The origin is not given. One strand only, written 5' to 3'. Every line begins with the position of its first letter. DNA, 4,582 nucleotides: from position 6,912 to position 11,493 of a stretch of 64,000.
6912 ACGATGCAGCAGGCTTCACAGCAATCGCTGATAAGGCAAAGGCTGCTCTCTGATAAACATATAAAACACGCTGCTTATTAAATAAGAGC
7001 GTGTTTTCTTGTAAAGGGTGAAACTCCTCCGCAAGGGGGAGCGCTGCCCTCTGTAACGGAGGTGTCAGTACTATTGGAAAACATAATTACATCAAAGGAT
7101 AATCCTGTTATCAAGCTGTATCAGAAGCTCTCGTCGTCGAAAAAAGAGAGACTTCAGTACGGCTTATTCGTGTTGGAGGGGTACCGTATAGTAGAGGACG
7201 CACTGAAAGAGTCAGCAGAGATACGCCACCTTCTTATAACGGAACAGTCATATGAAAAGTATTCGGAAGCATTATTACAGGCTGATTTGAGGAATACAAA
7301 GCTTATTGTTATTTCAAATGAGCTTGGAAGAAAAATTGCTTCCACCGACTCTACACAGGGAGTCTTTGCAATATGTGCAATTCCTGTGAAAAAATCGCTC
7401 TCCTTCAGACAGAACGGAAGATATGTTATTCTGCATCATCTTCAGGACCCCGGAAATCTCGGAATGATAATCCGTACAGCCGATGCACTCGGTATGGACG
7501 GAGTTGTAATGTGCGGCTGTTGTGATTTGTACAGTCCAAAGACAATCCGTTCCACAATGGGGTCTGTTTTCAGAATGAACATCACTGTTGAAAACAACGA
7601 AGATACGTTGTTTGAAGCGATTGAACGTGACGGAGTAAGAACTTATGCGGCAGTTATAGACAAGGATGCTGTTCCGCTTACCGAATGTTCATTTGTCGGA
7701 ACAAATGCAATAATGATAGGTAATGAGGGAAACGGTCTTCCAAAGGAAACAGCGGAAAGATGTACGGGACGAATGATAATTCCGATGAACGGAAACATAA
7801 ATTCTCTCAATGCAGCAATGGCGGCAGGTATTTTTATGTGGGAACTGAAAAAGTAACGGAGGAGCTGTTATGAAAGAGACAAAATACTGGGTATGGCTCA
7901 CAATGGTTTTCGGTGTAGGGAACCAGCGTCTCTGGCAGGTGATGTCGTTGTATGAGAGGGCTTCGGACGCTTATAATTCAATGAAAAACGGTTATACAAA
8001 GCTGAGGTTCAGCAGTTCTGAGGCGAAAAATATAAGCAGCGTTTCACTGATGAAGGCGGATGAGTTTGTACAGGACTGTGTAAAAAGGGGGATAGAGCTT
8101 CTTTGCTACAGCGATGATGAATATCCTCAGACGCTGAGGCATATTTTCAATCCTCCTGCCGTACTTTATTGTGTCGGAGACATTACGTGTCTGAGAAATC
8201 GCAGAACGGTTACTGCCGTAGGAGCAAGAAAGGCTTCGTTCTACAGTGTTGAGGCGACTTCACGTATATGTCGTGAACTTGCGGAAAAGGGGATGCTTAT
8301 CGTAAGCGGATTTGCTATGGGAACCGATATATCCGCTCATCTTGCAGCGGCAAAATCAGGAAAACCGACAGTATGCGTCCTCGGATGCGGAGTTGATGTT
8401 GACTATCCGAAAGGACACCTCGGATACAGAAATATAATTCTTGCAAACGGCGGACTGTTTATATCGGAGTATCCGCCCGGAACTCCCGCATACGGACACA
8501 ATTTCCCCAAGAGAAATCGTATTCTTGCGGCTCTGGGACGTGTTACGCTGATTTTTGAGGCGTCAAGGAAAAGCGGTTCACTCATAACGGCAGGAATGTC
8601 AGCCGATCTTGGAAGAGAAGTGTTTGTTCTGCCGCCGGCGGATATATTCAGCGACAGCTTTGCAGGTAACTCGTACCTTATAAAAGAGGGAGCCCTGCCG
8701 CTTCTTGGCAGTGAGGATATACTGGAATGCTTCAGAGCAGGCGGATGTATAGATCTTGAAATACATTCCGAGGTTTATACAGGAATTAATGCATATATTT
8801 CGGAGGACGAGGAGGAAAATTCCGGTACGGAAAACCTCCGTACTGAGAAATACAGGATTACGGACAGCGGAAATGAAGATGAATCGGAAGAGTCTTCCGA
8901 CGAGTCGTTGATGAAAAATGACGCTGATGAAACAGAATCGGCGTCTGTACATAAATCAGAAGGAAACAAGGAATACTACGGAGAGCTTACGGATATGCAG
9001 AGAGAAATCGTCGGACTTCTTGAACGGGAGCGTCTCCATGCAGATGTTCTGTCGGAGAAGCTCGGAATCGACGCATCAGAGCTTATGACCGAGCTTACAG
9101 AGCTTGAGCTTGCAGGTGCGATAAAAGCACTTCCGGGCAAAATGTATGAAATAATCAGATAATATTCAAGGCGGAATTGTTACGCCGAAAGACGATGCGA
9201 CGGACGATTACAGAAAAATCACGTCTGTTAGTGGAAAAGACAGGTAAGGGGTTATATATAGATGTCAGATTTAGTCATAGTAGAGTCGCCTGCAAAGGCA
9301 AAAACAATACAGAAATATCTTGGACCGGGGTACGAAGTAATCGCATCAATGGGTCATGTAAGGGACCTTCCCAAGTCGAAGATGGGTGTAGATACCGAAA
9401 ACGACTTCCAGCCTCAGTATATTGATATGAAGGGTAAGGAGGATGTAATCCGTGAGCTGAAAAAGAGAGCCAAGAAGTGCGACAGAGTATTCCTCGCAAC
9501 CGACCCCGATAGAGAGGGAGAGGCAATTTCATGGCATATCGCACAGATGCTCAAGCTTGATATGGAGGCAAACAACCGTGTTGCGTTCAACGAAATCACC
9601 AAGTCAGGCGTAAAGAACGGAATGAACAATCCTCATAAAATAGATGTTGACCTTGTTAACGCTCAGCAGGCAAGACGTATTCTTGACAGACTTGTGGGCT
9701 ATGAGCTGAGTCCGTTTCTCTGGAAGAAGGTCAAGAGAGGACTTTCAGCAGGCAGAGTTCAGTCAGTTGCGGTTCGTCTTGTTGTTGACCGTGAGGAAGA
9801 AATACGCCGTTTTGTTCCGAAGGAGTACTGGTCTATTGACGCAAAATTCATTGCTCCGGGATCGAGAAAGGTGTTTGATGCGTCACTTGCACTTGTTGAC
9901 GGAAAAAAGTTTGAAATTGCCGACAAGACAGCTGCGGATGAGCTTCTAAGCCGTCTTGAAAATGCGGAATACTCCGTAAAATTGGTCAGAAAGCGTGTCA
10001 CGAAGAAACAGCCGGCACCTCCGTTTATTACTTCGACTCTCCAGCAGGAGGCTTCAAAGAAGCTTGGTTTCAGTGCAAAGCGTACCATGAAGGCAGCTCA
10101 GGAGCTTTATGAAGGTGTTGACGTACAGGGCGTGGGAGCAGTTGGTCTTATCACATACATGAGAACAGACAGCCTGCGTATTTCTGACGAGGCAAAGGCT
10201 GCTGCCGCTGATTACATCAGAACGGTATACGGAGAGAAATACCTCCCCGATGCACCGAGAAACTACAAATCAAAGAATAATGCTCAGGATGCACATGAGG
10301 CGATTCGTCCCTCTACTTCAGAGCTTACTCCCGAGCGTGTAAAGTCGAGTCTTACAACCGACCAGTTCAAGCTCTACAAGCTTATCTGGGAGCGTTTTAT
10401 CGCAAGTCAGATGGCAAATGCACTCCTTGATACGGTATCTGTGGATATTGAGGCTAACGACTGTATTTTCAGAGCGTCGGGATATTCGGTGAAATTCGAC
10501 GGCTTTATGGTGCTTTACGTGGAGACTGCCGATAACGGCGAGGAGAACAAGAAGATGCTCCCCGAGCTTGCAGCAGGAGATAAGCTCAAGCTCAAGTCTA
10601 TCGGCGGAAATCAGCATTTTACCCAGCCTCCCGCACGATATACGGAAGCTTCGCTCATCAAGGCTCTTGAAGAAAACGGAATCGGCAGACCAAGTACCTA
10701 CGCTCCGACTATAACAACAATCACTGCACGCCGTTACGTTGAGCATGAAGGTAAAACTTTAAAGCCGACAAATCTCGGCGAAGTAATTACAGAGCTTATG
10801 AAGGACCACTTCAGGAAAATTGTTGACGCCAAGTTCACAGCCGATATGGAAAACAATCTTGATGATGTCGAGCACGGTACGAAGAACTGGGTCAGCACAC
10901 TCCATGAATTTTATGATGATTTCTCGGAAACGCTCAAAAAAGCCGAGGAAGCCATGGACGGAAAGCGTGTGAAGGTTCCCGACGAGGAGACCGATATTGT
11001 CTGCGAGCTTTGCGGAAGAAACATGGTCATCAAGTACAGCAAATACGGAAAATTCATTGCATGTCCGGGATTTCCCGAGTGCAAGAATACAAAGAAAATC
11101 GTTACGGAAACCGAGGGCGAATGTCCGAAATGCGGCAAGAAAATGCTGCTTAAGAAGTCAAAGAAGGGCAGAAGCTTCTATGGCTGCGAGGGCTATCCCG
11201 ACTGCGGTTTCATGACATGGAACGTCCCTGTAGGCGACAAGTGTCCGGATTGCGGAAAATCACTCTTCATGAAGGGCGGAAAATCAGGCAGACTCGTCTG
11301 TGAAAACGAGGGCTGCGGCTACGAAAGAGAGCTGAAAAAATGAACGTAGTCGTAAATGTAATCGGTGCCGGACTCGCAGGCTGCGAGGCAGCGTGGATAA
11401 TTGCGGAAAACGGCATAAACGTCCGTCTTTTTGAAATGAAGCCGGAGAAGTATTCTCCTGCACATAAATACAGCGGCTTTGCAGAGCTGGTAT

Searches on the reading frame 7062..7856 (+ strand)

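Call 59: search_protein_families(library=pfam, proteins=[window:7062-7856:+], max_evalue=0.00001)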
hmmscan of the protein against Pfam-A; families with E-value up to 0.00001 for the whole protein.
window:7062-7856:+ (264 aa): 3 families
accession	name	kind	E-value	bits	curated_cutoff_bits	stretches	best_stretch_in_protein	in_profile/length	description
PF00588.24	SpoU_methylase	-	4.1e-36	124.6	29.7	1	121-260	3-142/142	SpoU rRNA Methylase family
PF22435.1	MRM3-like_sub_bind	-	3.7e-16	59.7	27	1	14-103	1-84/84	MRM3-like substrate binding domain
PF08032.17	SpoU_sub_bind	-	1.7e-07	31.9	22.8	1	38-106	2-71/76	RNA 2'-O ribose methyltransferase substrate binding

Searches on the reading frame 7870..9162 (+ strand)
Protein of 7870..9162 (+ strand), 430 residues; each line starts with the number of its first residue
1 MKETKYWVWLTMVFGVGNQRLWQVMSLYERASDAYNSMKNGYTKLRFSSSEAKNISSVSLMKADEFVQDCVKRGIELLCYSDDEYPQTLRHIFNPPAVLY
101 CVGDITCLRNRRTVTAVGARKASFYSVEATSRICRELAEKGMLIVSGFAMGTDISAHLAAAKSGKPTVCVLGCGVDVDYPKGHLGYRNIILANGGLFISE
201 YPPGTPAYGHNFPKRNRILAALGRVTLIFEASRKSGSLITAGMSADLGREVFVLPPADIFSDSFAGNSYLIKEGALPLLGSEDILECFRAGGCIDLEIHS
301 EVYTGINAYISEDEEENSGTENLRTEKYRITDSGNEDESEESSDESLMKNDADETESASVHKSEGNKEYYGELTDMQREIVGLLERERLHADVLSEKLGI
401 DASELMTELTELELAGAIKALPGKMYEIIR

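Call 59: search_protein_families(library=pfam, proteins=[window:7870-9162:+], max_evalue=0.00001)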
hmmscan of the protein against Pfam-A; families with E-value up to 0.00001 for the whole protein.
window:7870-9162:+ (430 aa): 2 families
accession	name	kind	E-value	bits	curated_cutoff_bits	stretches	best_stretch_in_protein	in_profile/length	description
PF02481.21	DNA_processg_A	-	4.6e-64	215.9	29.6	1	71-277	3-209/212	DNA recombination-mediator protein A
PF17782.7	DprA_WH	-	1.6e-12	47.7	22.9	1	372-424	9-61/61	DprA winged helix domain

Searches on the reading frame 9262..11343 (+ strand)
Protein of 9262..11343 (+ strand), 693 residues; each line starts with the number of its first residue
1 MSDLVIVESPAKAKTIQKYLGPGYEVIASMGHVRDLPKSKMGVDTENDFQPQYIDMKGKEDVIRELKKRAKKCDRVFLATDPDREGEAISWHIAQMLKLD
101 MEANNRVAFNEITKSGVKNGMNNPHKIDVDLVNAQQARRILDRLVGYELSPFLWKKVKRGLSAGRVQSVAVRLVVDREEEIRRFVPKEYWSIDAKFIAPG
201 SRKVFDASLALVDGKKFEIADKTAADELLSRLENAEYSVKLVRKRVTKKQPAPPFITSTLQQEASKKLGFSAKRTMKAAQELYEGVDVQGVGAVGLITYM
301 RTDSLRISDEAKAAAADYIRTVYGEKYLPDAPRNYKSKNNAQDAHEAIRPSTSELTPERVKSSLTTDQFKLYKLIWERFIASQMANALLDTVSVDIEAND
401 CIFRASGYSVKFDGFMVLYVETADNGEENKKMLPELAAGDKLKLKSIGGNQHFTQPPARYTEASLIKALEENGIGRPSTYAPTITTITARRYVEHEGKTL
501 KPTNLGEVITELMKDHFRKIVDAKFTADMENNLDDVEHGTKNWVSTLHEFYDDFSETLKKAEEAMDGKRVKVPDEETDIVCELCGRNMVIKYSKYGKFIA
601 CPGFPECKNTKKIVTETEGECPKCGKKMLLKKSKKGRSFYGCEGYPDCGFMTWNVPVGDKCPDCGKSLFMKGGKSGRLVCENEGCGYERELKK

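Call 59: search_protein_families(library=pfam, proteins=[window:9262-11343:+], max_evalue=0.00001)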
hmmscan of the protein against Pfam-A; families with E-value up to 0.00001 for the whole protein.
window:9262-11343:+ (693 aa): 3 families
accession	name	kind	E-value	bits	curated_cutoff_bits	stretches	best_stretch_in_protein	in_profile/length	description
PF01131.25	Topoisom_bac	-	2.2e-131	439.1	35.1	1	127-546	2-409/411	DNA topoisomerase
PF01396.24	Zn_ribbon_Top1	-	9.4e-27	93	32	2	579-613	2-36/39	Topoisomerase DNA binding C4 zinc finger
PF01751.28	Toprim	-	1.4e-25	89.7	23.1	1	4-112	2-96/96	Toprim domain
